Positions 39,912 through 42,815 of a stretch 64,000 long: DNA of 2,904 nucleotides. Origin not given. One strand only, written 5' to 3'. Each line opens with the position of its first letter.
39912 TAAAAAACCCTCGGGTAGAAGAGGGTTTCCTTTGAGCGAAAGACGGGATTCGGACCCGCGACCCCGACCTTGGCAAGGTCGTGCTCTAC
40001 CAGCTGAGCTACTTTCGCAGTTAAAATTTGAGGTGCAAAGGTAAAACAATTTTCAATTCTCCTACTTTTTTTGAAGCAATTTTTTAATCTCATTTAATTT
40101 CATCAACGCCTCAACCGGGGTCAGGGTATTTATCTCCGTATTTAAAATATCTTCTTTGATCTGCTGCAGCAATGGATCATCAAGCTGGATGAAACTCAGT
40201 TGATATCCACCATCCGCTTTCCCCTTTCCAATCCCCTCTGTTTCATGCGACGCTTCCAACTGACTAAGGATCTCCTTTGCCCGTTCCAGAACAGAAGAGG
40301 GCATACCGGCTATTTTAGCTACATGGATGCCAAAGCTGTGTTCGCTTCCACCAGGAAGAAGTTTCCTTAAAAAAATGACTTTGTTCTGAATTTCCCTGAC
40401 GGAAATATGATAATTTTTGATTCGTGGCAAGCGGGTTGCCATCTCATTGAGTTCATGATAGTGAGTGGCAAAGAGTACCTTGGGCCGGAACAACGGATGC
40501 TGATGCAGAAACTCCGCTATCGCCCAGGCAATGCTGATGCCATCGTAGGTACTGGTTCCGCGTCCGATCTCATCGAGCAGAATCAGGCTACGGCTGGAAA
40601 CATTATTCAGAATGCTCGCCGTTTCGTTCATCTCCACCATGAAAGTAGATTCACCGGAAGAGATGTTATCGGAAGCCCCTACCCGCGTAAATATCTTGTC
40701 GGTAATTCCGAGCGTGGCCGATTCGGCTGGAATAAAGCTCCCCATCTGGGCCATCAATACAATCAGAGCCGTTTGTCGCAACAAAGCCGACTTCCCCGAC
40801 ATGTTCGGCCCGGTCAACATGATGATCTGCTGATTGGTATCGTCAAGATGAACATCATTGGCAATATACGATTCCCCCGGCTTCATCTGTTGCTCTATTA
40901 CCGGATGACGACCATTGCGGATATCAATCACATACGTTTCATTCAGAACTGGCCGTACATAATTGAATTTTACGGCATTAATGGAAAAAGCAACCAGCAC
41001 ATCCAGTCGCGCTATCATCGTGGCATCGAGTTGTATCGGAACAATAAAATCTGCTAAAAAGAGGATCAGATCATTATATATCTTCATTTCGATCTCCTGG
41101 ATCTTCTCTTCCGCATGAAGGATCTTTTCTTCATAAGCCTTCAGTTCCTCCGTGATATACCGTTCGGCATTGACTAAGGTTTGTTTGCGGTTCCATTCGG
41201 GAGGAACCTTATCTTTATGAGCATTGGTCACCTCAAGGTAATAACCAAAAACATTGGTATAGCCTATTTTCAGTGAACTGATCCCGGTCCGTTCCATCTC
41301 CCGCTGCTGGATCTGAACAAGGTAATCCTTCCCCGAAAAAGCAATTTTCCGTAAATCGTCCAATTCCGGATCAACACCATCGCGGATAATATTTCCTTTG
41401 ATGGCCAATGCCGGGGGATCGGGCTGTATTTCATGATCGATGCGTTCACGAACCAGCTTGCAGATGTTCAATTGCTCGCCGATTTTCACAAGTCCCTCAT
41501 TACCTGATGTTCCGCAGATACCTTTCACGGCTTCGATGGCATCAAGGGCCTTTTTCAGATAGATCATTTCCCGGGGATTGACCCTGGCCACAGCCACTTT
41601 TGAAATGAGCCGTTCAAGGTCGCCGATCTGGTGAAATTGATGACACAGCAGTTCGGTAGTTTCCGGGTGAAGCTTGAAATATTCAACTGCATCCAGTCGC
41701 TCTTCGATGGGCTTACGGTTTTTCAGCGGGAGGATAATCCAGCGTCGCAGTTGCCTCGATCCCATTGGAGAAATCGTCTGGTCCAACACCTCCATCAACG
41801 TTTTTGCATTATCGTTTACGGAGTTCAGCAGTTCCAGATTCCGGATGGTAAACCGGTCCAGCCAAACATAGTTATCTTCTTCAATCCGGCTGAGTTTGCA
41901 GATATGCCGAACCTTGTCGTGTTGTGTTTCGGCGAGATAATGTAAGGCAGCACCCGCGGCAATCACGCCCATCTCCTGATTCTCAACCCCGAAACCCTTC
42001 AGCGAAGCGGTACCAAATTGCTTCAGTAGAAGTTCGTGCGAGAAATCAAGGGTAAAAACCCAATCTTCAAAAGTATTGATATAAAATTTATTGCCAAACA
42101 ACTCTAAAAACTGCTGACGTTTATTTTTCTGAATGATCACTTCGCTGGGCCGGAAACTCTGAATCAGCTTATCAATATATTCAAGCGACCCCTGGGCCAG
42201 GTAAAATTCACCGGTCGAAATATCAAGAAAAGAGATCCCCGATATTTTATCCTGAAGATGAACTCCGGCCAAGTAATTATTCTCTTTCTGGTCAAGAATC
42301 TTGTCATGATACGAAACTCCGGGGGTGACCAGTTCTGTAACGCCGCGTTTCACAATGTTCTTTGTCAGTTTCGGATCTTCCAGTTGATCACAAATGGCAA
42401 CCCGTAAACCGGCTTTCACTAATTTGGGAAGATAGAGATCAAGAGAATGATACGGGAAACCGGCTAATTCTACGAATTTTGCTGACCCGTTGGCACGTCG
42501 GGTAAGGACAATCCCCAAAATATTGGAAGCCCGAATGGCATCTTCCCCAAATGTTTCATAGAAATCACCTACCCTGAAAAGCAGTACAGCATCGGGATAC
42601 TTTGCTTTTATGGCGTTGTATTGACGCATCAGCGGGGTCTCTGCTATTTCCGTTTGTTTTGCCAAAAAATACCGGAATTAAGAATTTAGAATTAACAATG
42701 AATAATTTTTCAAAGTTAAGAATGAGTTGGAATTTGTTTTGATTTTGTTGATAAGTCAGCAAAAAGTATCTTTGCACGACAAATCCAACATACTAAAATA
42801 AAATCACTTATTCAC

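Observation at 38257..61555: Dispersed family of G-free heptanucleotide tandem arrays occupying intergenic gaps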

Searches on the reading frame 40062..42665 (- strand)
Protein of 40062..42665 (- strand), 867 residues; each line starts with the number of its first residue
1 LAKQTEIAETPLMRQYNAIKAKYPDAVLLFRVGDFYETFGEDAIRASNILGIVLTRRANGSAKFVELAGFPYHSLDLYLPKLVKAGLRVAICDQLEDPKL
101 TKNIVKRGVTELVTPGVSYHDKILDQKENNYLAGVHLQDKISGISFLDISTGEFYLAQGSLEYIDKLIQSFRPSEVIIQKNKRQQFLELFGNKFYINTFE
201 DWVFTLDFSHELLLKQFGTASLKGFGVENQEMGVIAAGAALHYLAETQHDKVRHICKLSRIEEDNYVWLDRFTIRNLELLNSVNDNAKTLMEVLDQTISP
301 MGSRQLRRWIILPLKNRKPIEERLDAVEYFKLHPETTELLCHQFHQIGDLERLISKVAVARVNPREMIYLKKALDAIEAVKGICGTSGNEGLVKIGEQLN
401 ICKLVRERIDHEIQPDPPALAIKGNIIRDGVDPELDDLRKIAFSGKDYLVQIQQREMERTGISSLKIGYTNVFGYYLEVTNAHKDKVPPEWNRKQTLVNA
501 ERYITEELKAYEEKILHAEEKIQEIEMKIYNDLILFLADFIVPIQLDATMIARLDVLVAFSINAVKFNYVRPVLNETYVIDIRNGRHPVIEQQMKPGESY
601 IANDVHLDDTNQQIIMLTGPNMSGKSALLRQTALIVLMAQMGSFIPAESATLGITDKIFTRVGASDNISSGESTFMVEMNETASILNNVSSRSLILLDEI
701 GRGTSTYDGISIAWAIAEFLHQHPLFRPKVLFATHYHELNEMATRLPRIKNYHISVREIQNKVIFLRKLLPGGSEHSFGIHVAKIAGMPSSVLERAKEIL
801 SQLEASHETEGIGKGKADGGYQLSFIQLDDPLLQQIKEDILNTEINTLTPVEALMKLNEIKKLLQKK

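Call 18: find_homologous_proteins(query=window:40062-42665:-, max_evalue=1e-100)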
Query window:40062-42665:- (867 aa): 8000 proteins with E <= 1e-100 among 8000 candidates; the best 120 are listed.
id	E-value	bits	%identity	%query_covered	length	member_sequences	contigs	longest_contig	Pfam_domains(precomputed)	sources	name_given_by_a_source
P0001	0.0e+0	1939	100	100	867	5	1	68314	PF01624.26,PF05192.24,PF05188.24,PF05190.24,PF00488.28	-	-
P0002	0.0e+0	1659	84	100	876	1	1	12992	PF01624.26,PF05192.24,PF05188.24,PF05190.24,PF00488.28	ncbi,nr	ncbi:MAG: DNA mismatch repair protein MutS [Bacteroidetes bacterium]|nr:DNA mismatch repair protein 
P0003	0.0e+0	1654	83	100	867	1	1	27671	PF01624.26,PF05192.24,PF05188.24,PF05190.24,PF00488.28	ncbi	ncbi:MAG: DNA mismatch repair protein MutS [Bacteroidota bacterium]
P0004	0.0e+0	1654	83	100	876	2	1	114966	PF01624.26,PF05192.24,PF05188.24,PF05190.24,PF00488.28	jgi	jgi:DNA mismatch repair protein MutS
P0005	0.0e+0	1653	83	100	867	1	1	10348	PF01624.26,PF05192.24,PF05188.24,PF05190.24,PF00488.28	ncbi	-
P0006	0.0e+0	1653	83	100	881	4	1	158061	PF01624.26,PF05192.24,PF05188.24,PF05190.24,PF00488.28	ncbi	ncbi:MAG: DNA mismatch repair protein MutS [Bacteroidales bacterium]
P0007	0.0e+0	1650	82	99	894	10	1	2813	PF01624.26,PF05192.24,PF05188.24,PF05190.24,PF00488.28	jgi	jgi:DNA mismatch repair protein MutS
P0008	0.0e+0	1642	83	100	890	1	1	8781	PF01624.26,PF05192.24,PF05188.24,PF05190.24,PF00488.28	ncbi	-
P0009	0.0e+0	1641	81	100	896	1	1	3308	PF01624.26,PF05192.24,PF05188.24,PF05190.24,PF00488.28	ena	-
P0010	0.0e+0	1641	83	100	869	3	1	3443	PF01624.26,PF05192.24,PF05188.24,PF05190.24,PF00488.28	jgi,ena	jgi:DNA mismatch repair protein MutS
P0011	0.0e+0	1640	81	100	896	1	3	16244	PF01624.26,PF05192.24,PF05188.24,PF05190.24,PF00488.28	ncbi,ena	ncbi:MAG: DNA mismatch repair protein MutS [bacterium]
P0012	0.0e+0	1640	82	100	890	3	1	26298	PF01624.26,PF05192.24,PF05188.24,PF05190.24,PF00488.28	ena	-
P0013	0.0e+0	1640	83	100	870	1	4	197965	PF01624.26,PF05192.24,PF05188.24,PF05190.24,PF00488.28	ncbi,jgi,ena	-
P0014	0.0e+0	1639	81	100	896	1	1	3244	PF01624.26,PF05192.24,PF05188.24,PF05190.24,PF00488.28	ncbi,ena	-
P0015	0.0e+0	1639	82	100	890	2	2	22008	PF01624.26,PF05192.24,PF05188.24,PF05190.24,PF00488.28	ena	-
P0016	0.0e+0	1638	82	100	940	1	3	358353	PF01624.26,PF05192.24,PF05188.24,PF05190.24,PF00488.28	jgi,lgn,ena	-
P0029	0.0e+0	1630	81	100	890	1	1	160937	PF01624.26,PF05192.24,PF05188.24,PF05190.24,PF00488.28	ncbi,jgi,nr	ncbi:MAG: DNA mismatch repair protein MutS [Bacteroidales bacterium]|jgi:DNA mismatch repair protein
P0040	0.0e+0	1615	82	99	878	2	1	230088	PF01624.26,PF05192.24,PF05188.24,PF05190.24,PF00488.28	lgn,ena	-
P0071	0.0e+0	1547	79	100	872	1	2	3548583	PF01624.26,PF05192.24,PF05188.24,PF05190.24,PF00488.28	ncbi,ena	-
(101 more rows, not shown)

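Call 20: find_encoding_contigs(protein=P0001, flank=10000, max_places=10)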
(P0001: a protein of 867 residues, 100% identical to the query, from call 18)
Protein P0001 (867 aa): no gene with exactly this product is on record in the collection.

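Call 22: find_encoding_contigs(protein=P0122, flank=10000, max_places=5)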
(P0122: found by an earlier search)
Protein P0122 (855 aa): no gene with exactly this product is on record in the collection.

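Call 23: find_encoding_contigs(protein=P0121, flank=10000, max_places=5)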
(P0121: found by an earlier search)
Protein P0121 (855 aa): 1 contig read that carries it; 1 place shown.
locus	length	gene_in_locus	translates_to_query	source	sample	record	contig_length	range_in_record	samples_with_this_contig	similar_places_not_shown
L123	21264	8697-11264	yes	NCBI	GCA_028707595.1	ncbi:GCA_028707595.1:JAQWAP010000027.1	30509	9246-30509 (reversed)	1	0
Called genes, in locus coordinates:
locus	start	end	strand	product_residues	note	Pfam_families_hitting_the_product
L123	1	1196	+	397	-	PF22338:Pyruv_OxRed_insertion (weak), PF02775:TPP_enzyme_C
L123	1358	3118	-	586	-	PF01343:Peptidase_S49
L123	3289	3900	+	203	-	PF01832:Glucosaminidase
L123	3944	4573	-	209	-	PF01712:dNK, PF02223:Thymidylate_kin (weak)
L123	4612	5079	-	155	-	PF01288:HPPK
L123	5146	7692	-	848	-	PF00515:TPR_1 (faint), PF07719:TPR_2 (faint), PF13431:TPR_17 (faint), PF13432:TPR_16 (faint), PF14559:TPR_19 (faint), PF13181:TPR_8 (faint)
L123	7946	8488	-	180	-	PF00588:SpoU_methylase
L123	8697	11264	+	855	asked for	PF01624:MutS_I, PF05188:MutS_II, PF05192:MutS_III, PF05190:MutS_IV, PF00488:MutS_V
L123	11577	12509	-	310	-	PF03473:MOSC, PF00994:MoCF_biosynth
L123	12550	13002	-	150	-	PF01967:MoaC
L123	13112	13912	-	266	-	PF04055:Radical_SAM, PF13353:Fer4_12 (weak), PF06463:Mob_synth_C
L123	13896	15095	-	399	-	PF03453:MoeA_N, PF00994:MoCF_biosynth, PF03454:MoeA_C (weak)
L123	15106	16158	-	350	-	PF00005:ABC_tran, PF13304:AAA_21 (faint), PF03459:TOBE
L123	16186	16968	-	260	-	PF00528:BPD_transp_1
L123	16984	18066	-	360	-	-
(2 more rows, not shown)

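Call 26: find_encoding_contigs(protein=P0006, flank=10000, max_places=2)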
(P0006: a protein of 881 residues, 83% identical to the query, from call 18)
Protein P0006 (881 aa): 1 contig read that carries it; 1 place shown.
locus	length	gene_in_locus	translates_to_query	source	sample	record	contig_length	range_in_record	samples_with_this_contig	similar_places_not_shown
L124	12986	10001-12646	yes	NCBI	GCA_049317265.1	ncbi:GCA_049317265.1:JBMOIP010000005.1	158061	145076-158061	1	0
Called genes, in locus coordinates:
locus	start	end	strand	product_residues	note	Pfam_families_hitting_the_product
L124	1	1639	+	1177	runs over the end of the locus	PF01855:POR_N, PF17147:PFOR_II, PF01558:POR, PF10371:EKR, PF12838:Fer4_7, PF13183:Fer4_8, PF13237:Fer4_10, PF13484:Fer4_16, +6 more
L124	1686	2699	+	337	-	PF01180:DHO_dh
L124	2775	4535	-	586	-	PF25145:NfeD1b_N (faint), PF01343:Peptidase_S49, PF01972:SDH_protease (weak), PF01343:Peptidase_S49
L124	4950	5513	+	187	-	PF01288:HPPK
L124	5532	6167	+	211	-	PF01712:dNK, PF02223:Thymidylate_kin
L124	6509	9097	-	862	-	PF07719:TPR_2 (faint), PF13432:TPR_16 (faint), PF14559:TPR_19 (faint)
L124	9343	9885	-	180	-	PF00588:SpoU_methylase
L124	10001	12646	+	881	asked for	PF01624:MutS_I, PF05188:MutS_II, PF05192:MutS_III, PF05190:MutS_IV, PF00488:MutS_V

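Call 27: find_encoding_contigs(protein=P0013, flank=10000, max_places=2)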
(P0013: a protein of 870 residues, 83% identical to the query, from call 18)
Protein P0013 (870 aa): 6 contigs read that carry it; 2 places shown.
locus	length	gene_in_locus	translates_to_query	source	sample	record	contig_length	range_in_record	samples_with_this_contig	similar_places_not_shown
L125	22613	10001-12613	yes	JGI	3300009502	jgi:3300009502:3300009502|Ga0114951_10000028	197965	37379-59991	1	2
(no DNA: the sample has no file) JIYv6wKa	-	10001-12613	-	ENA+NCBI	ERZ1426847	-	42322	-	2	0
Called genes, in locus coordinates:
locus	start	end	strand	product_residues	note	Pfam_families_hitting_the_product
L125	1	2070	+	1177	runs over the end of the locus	PF01855:POR_N, PF17147:PFOR_II, PF01558:POR, PF10371:EKR, PF12838:Fer4_7, PF13183:Fer4_8, PF13484:Fer4_16, PF02775:TPP_enzyme_C, +5 more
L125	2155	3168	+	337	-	PF01180:DHO_dh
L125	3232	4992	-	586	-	PF25145:NfeD1b_N (faint), PF01343:Peptidase_S49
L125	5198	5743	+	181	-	PF01288:HPPK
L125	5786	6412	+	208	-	PF01712:dNK, PF02223:Thymidylate_kin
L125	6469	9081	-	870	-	PF07719:TPR_2 (faint), PF13432:TPR_16 (faint)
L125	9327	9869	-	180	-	PF00588:SpoU_methylase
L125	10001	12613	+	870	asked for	PF01624:MutS_I, PF05188:MutS_II, PF05192:MutS_III, PF05190:MutS_IV, PF00488:MutS_V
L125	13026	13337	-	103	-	-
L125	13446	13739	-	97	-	-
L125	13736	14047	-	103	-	-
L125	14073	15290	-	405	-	-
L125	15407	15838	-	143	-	-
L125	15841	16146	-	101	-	PF12728:HTH_17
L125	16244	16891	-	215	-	-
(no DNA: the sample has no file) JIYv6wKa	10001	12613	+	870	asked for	PF01624:MutS_I, PF05188:MutS_II, PF05192:MutS_III, PF05190:MutS_IV, PF00488:MutS_V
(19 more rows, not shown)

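Call 28: find_encoding_contigs(protein=P0071, flank=10000, max_places=2)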
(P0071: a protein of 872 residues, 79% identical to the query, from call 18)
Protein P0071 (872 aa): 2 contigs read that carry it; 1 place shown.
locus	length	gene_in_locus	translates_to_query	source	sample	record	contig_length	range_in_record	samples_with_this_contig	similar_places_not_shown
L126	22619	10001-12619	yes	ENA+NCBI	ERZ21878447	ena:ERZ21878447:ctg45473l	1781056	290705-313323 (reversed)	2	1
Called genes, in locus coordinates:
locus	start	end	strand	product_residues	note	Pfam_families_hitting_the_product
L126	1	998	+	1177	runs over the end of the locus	PF01855:POR_N, PF17147:PFOR_II, PF01558:POR, PF10371:EKR, PF12837:Fer4_6 (weak), PF12838:Fer4_7, PF13484:Fer4_16, PF02775:TPP_enzyme_C, +4 more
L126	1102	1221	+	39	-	-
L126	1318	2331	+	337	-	PF01180:DHO_dh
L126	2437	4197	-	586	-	PF01343:Peptidase_S49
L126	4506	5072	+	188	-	PF01832:Glucosaminidase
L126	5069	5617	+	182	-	PF01288:HPPK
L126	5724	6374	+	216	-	PF01712:dNK, PF02223:Thymidylate_kin (weak)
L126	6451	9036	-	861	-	PF13431:TPR_17 (faint), PF00515:TPR_1 (faint), PF07719:TPR_2 (faint), PF13181:TPR_8 (faint), PF13432:TPR_16 (faint), PF14559:TPR_19 (faint), PF13424:TPR_12 (faint)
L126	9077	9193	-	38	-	-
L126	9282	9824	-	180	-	PF00588:SpoU_methylase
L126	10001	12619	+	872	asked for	PF01624:MutS_I, PF05188:MutS_II, PF05192:MutS_III, PF05190:MutS_IV, PF00488:MutS_V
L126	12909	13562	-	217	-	-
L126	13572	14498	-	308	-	PF03473:MOSC, PF00994:MoCF_biosynth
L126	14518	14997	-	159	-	PF01967:MoaC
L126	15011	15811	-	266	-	PF04055:Radical_SAM, PF13353:Fer4_12 (weak), PF06463:Mob_synth_C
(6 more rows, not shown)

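Call 40: find_encoding_contigs(protein=P0016, flank=10000, max_places=1)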
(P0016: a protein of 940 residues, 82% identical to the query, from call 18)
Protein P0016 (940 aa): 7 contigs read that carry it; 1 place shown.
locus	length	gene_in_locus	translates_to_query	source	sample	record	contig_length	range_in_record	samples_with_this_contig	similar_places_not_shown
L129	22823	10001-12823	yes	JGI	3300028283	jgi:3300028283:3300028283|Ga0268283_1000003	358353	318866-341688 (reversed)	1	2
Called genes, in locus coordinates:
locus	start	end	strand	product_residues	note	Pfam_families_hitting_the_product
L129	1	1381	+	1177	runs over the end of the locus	PF01855:POR_N, PF17147:PFOR_II, PF01558:POR, PF10371:EKR, PF12838:Fer4_7, PF13183:Fer4_8, PF13484:Fer4_16, PF02775:TPP_enzyme_C, +5 more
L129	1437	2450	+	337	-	PF01180:DHO_dh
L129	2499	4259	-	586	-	PF01343:Peptidase_S49, PF00574:CLP_protease (faint), PF01972:SDH_protease (weak), PF25145:NfeD1b_N (weak), PF01343:Peptidase_S49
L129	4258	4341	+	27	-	-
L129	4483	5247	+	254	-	PF01832:Glucosaminidase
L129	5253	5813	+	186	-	PF01288:HPPK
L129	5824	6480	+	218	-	PF01712:dNK, PF02223:Thymidylate_kin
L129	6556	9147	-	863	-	PF00515:TPR_1 (faint), PF07719:TPR_2 (faint), PF14559:TPR_19 (faint)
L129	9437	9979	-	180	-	PF00588:SpoU_methylase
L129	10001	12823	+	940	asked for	PF01624:MutS_I, PF05188:MutS_II, PF05192:MutS_III, PF05190:MutS_IV, PF00488:MutS_V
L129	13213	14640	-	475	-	PF00589:Phage_integrase (weak)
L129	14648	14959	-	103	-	-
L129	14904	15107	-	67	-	-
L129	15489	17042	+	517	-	PF14559:TPR_19 (faint), PF00515:TPR_1 (faint), PF07719:TPR_2 (faint), PF13424:TPR_12 (faint), PF13431:TPR_17 (faint), PF12895:ANAPC3 (faint), PF13428:TPR_14 (faint), PF13181:TPR_8 (faint), +1 more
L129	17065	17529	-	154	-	PF04492:Phage_rep_O (weak)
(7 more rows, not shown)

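Call 46: find_encoding_contigs(protein=P0040, flank=10000, max_places=1)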
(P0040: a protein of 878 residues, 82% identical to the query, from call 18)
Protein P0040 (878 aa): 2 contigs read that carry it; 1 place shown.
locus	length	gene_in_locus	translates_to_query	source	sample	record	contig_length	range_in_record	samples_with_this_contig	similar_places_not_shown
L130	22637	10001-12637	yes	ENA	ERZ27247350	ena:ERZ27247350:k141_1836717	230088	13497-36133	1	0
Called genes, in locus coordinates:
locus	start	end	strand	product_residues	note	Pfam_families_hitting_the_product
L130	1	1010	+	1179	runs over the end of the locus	PF01855:POR_N, PF17147:PFOR_II, PF01558:POR, PF10371:EKR, PF12838:Fer4_7, PF13183:Fer4_8, PF13484:Fer4_16, PF02775:TPP_enzyme_C, +6 more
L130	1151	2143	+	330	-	PF01180:DHO_dh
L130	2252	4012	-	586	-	PF25145:NfeD1b_N (faint), PF01343:Peptidase_S49, PF01972:SDH_protease (faint), PF01343:Peptidase_S49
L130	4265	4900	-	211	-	PF01712:dNK, PF02223:Thymidylate_kin (weak)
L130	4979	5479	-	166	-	PF01288:HPPK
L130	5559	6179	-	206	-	PF01832:Glucosaminidase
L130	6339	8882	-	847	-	PF13568:OMP_b-brl_2 (faint), PF07719:TPR_2 (faint)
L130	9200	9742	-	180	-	PF00588:SpoU_methylase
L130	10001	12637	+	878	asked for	PF01624:MutS_I, PF05188:MutS_II, PF05192:MutS_III, PF05190:MutS_IV, PF00488:MutS_V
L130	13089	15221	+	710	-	PF13585:CHU_C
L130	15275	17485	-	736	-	PF07715:Plug, PF00593:TonB_dep_Rec_b-barrel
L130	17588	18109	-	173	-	-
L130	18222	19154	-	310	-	PF03473:MOSC, PF00994:MoCF_biosynth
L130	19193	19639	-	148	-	PF01967:MoaC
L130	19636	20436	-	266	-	PF04055:Radical_SAM, PF06463:Mob_synth_C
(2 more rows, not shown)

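Call 47: find_encoding_contigs(protein=P0029, flank=10000, max_places=1)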
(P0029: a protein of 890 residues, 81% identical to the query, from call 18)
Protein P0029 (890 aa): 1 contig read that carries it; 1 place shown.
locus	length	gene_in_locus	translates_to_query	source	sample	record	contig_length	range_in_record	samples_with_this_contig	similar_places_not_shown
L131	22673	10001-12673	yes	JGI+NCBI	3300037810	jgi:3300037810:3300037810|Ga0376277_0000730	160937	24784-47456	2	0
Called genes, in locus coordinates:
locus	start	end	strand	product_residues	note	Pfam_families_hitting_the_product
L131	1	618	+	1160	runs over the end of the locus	PF01855:POR_N, PF17147:PFOR_II, PF01558:POR, PF10371:EKR, PF12838:Fer4_7, PF13183:Fer4_8, PF13237:Fer4_10, PF13484:Fer4_16, +8 more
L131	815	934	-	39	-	-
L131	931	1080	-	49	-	-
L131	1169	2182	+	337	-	PF01180:DHO_dh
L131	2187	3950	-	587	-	PF25145:NfeD1b_N (faint), PF01343:Peptidase_S49, PF00574:CLP_protease (faint), PF01972:SDH_protease (weak), PF01343:Peptidase_S49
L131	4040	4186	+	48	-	-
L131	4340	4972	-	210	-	PF01712:dNK, PF02223:Thymidylate_kin (weak)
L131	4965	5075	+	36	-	-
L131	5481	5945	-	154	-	PF01288:HPPK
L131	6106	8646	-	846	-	PF13432:TPR_16 (faint), PF07719:TPR_2 (faint), PF13424:TPR_12 (faint)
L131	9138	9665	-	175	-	PF00588:SpoU_methylase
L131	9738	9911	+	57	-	-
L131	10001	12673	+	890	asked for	PF01624:MutS_I, PF05188:MutS_II, PF05192:MutS_III, PF05190:MutS_IV, PF00488:MutS_V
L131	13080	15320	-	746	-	PF07715:Plug, PF00593:TonB_dep_Rec_b-barrel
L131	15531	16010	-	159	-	-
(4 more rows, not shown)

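Call 73: find_encoding_contigs(protein=P0124, flank=10000, max_places=3)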
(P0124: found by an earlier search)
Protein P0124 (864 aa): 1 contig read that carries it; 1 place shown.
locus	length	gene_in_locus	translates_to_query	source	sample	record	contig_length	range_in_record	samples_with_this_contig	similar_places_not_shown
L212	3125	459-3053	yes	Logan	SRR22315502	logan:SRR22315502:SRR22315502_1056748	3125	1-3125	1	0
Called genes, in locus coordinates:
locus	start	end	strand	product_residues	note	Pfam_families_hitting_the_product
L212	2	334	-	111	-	?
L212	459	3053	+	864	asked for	PF01624:MutS_I, PF05188:MutS_II, PF05192:MutS_III, PF05190:MutS_IV, PF00488:MutS_V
